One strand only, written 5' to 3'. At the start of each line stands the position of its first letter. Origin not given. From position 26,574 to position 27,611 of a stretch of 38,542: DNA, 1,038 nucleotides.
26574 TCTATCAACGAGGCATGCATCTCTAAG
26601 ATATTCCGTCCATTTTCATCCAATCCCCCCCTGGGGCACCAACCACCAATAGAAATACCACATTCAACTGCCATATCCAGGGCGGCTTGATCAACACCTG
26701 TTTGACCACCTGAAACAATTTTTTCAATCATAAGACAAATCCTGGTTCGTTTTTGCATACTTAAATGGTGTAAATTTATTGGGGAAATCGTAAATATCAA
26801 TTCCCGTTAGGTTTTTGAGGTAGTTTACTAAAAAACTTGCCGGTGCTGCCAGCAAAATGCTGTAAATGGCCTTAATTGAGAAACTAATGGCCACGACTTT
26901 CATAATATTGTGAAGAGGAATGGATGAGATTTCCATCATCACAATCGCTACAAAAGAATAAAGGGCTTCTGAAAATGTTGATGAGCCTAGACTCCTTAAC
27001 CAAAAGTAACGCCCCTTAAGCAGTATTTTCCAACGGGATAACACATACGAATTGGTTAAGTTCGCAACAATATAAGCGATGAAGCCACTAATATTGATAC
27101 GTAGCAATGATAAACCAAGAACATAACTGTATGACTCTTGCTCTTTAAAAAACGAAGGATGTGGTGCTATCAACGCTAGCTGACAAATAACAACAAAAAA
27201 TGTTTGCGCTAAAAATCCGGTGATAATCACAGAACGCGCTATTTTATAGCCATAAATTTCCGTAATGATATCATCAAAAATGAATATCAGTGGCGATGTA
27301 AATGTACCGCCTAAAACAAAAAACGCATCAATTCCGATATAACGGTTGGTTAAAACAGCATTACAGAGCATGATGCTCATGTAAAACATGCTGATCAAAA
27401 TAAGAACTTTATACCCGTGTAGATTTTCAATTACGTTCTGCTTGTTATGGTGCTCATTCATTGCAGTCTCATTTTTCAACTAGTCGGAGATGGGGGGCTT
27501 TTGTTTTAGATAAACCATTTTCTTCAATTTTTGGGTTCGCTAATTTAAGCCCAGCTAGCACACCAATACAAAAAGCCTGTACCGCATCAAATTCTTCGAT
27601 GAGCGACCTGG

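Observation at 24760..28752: Repressor-led five-gene cargo operon with a gene combination I cannot assign to any described system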

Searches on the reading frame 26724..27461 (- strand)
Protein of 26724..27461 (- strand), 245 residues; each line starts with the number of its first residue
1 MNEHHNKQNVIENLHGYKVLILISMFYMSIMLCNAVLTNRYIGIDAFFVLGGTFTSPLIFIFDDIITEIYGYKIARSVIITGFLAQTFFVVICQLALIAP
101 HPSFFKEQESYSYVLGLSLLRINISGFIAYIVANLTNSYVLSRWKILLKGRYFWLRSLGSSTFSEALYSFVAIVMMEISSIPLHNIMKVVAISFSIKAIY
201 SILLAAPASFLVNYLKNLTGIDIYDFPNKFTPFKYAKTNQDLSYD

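Call 6: search_protein_families(library=pfam, proteins=[window:26724-27461:-], max_evalue=0.01)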
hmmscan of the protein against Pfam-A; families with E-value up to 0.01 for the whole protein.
window:26724-27461:- (245 aa): 1 family
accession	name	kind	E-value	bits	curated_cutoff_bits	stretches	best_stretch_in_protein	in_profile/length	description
PF02592.20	Vut_1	-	7.9e-33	114.4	27.2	1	51-208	2-148/152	Putative vitamin uptake transporter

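Call 7: search_protein_families(library=ncbifam, proteins=[window:26724-27461:-], max_evalue=0.01)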
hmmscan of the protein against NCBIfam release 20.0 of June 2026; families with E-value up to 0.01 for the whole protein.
window:26724-27461:- (245 aa): 2 families
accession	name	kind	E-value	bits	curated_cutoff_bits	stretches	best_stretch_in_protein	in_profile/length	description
TIGR00697.1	TIGR00697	equivalog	1e-21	77.7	50.95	1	21-216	4-199/201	queuosine precursor transporter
NF008406.0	PRK11212.1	equivalog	7.7e-09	35.4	252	1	15-215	8-205/221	7-cyano-7-deazaguanine/7-aminomethyl-7-deazaguanine transporter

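Call 8: search_protein_families(library=padloc, proteins=[window:26724-27461:-], max_evalue=0.01)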
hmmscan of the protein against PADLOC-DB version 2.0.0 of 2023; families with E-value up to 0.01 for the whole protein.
window:26724-27461:- (245 aa): 0 families

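Call 64: find_homologous_proteins(query=window:26724-27461:-, max_evalue=0.001)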
Query window:26724-27461:- (245 aa): 288 proteins with E <= 0.001 among 781 candidates; the best 120 are listed.
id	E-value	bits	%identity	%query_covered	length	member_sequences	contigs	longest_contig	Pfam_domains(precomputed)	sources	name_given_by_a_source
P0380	2.3e-152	523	100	100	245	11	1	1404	PF02592.21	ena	-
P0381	1.1e-138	479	91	100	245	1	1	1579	PF02592.21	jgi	jgi:uncharacterized integral membrane protein (TIGR00697 family)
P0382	1.9e-125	435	81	98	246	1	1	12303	PF02592.21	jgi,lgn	-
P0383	5.0e-121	421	78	100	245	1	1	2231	PF02592.21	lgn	-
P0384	7.6e-120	417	78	98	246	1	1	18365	PF02592.21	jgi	-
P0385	3.4e-118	412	76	98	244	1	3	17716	PF02592.21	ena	-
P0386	1.0e-117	410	76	98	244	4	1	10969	PF02592.21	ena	-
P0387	1.4e-117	410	78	98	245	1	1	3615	PF02592.21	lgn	-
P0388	4.3e-117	408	79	96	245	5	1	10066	PF02592.21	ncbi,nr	ncbi:MAG: queuosine precursor transporter [Legionellaceae bacterium]|nr:queuosine precursor transpor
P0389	1.6e-116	406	75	98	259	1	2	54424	PF02592.21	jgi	jgi:queuosine precursor transporter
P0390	2.2e-116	406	75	98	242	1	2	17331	PF02592.21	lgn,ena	-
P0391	4.6e-116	405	75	98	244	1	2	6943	PF02592.21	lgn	-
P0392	7.8e-116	404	78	96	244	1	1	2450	PF02592.21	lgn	-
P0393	1.1e-115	403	75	100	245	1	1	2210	PF02592.21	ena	-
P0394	1.8e-115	403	77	98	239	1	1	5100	PF02592.21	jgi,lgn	jgi:hypothetical protein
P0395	1.8e-115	403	77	98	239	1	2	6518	PF02592.21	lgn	-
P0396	6.5e-115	401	74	99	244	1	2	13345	PF02592.21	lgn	-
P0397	9.0e-115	400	76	97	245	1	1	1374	PF02592.21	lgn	-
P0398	9.9e-115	400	76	98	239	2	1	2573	PF02592.21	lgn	-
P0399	2.3e-114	399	75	99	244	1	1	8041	PF02592.21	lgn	-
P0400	3.0e-114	399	76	98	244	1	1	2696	PF02592.21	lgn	-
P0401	8.7e-114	397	76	98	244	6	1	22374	PF02592.21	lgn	-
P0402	1.2e-113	397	75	98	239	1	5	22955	PF02592.21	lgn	-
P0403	1.0e-112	394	73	100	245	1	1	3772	PF02592.21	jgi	jgi:queuosine precursor transporter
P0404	1.9e-112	393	73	98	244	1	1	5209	PF02592.21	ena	-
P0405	2.5e-112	392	74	98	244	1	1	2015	PF02592.21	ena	-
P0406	7.3e-112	391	74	99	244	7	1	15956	PF02592.21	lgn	-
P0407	3.6e-111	389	73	99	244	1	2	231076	PF02592.21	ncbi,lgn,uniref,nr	ncbi:queuosine precursor transporter [Legionella impletisoli]|uniref:Queuosine precursor transporter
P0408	4.3e-111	388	73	98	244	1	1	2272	PF02592.21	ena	-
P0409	1.3e-110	387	73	98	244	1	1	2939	PF02592.21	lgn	-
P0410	1.9e-110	386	74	95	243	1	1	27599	PF02592.21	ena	-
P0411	2.3e-110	386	81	89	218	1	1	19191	PF02592.21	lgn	-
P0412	8.0e-110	384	73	98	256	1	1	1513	PF02592.21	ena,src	-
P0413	2.5e-108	379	69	99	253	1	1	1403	PF02592.21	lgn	-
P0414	3.5e-108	379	71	98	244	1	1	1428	PF02592.21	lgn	-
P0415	6.8e-108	378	71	98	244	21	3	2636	PF02592.21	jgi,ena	jgi:hypothetical protein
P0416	2.1e-107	376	75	92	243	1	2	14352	PF02592.21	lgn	-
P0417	3.0e-107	376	72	96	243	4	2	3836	PF02592.21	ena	-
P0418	1.5e-106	374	68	98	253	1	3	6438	PF02592.21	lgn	-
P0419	1.8e-106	373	73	94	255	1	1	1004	PF02592.21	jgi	jgi:queuosine precursor transporter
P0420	8.0e-106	371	68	97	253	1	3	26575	PF02592.21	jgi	jgi:uncharacterized integral membrane protein (TIGR00697 family)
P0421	8.7e-106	371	68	98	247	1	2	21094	PF02592.21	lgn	-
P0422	1.3e-105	371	70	94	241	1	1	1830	PF02592.21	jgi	-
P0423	2.7e-105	369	69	97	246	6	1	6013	PF02592.21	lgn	-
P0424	3.0e-105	369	68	95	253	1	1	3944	PF02592.21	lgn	-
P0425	3.0e-104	366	67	98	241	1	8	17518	PF02592.21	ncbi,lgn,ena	-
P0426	3.2e-104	366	68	96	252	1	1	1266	PF02592.21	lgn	-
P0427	6.4e-104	365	70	96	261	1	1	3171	PF02592.21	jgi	jgi:uncharacterized integral membrane protein (TIGR00697 family)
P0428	6.6e-104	365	69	95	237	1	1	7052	PF02592.21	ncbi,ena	-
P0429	1.1e-103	364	70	95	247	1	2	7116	PF02592.21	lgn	-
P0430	1.1e-103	364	67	94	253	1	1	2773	PF02592.21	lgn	-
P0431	1.4e-103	364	67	96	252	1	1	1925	PF02592.21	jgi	jgi:uncharacterized integral membrane protein (TIGR00697 family)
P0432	1.7e-103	364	69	99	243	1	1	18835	PF02592.21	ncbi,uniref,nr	ncbi:queuosine precursor transporter [Legionella sp.]|uniref:queuosine precursor transporter n=1 Tax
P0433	2.1e-103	363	68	97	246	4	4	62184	PF02592.21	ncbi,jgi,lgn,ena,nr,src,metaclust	ncbi:MAG: hypothetical protein A3F18_08105 [Legionellales bacterium RIFCSPHIGHO2_12_FULL_37_14]|nr:M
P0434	2.2e-103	363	69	96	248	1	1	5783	PF02592.21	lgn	-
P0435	3.2e-103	363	67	99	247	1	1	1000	PF02592.21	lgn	-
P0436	4.3e-103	362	73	96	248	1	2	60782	PF02592.21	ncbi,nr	ncbi:MAG: queuosine precursor transporter [Legionella sp.]|nr:queuosine precursor transporter [Legio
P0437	5.5e-103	362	66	98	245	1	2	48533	PF02592.21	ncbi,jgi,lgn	ncbi:MAG: queuosine precursor transporter [Gammaproteobacteria bacterium]|jgi:uncharacterized integr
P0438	1.0e-102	361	67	95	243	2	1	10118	PF02592.21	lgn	-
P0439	1.3e-102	361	68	98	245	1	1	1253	PF02592.21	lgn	-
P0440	2.1e-102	360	66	97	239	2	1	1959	PF02592.21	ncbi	-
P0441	2.8e-102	360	67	94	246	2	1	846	PF02592.21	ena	-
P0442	3.1e-102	359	68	96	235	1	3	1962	PF02592.21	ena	-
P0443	3.1e-102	359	76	86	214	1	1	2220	PF02592.21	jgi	-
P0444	3.5e-102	359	67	98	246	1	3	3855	PF02592.21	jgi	jgi:uncharacterized integral membrane protein (TIGR00697 family)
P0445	5.1e-102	359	72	93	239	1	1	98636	PF02592.21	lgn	-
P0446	7.3e-102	358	68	96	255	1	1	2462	PF02592.21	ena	-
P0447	1.2e-101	358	68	94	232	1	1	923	PF02592.21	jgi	jgi:queuosine precursor transporter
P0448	1.4e-101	357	69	95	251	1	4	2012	PF02592.21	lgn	-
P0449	2.0e-101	357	70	93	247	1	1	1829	PF02592.21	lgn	-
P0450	2.2e-101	357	70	93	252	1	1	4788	PF02592.21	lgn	-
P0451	2.2e-101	357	67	99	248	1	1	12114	PF02592.21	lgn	-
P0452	2.6e-101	356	68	97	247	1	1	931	PF02592.21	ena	-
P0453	2.8e-101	356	67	98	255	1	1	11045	PF02592.21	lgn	-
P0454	3.8e-101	356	69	98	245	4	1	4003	PF02592.21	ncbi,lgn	-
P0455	4.1e-101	356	68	96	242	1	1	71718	PF02592.21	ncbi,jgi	-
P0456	4.4e-101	356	68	94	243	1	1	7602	PF02592.21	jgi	jgi:uncharacterized integral membrane protein (TIGR00697 family)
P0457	4.9e-101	355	67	98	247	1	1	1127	PF02592.21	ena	-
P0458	6.3e-101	355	65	98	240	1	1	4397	PF02592.21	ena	-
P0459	9.0e-101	355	70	94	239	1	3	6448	PF02592.21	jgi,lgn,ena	-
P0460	1.0e-100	354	69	92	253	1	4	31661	PF02592.21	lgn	-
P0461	1.7e-100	354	69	95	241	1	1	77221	PF02592.21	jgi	jgi:uncharacterized integral membrane protein (TIGR00697 family)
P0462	3.4e-100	353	67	98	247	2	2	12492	PF02592.21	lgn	-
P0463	3.8e-100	353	66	94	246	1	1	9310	PF02592.21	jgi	jgi:queuosine precursor transporter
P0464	4.1e-100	352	65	99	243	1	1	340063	PF02592.21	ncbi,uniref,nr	ncbi:hypothetical protein B1207_07700 [Legionella quinlivanii]|uniref:Queuosine precursor transporte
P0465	4.7e-100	352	68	95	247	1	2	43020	PF02592.21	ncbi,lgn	ncbi:MAG: queuosine precursor transporter [Gammaproteobacteria bacterium]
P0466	5.9e-100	352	64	95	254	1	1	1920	PF02592.21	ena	-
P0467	8.3e-100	351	68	97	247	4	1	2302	PF02592.21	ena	-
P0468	1.0e-99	351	67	94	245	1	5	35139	PF02592.21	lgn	-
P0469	1.1e-99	351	68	92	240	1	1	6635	PF02592.21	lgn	-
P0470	1.1e-99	351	66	97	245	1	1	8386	PF02592.21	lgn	-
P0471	1.1e-99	351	70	93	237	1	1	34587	PF02592.21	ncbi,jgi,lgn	-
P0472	2.1e-99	350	74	87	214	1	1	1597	PF02592.21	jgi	jgi:uncharacterized integral membrane protein (TIGR00697 family)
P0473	2.7e-99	350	67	95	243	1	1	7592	PF02592.21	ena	-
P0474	5.8e-99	349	67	96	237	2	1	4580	PF02592.21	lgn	-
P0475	7.6e-99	348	65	96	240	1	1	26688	PF02592.21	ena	-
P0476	7.8e-99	348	65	94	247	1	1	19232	PF02592.21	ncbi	-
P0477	9.6e-99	348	65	98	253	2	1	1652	PF02592.21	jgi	-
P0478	1.9e-98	347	69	92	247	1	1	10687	PF02592.21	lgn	-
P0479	2.1e-98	347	68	98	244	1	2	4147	PF02592.21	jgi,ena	-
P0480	1.1e-97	345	63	97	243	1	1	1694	PF02592.21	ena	-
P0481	1.1e-97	344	66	97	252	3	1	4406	PF02592.21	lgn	-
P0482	1.2e-97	344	65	96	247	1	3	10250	PF02592.21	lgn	-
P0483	2.2e-97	344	67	92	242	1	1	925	PF02592.21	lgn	-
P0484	3.1e-97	343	64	93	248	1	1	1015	PF02592.21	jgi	jgi:queuosine precursor transporter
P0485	3.6e-97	343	64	96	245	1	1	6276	PF02592.21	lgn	-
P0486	4.0e-97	343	64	97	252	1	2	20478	PF02592.21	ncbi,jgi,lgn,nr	ncbi:MAG: Conserved hypothetical rane protein [Gammaproteobacteria bacterium]|jgi:uncharacterized in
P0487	4.1e-97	343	64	94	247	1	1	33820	PF02592.21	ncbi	-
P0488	5.2e-97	342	67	96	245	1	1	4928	PF02592.21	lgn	-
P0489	6.1e-97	342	63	95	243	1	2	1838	PF02592.21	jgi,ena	-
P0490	8.0e-97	342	65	96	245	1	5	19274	PF02592.21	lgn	-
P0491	1.6e-96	341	65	98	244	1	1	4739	PF02592.21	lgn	-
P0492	1.7e-96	341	72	88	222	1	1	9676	PF02592.21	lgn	-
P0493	3.7e-96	340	67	94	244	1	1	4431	PF02592.21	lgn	-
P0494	4.0e-96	339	62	97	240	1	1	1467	PF02592.21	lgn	-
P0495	5.0e-96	339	68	94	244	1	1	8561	PF02592.21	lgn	-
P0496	5.3e-96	339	64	96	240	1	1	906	PF02592.21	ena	-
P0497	8.9e-96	338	65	96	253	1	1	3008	PF02592.21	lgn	-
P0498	9.0e-96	338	66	95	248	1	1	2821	PF02592.21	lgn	-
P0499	1.0e-95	338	67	92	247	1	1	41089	PF02592.21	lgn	-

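Call 70: search_protein_families(library=phrogs, proteins=[window:26724-27461:-], max_evalue=0.01)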
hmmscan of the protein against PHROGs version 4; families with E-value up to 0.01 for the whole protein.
window:26724-27461:- (245 aa): 1 family
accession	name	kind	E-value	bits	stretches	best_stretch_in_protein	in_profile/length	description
phrog_4899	-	unknown function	1.3e-08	36.1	1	20-202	8-165/175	-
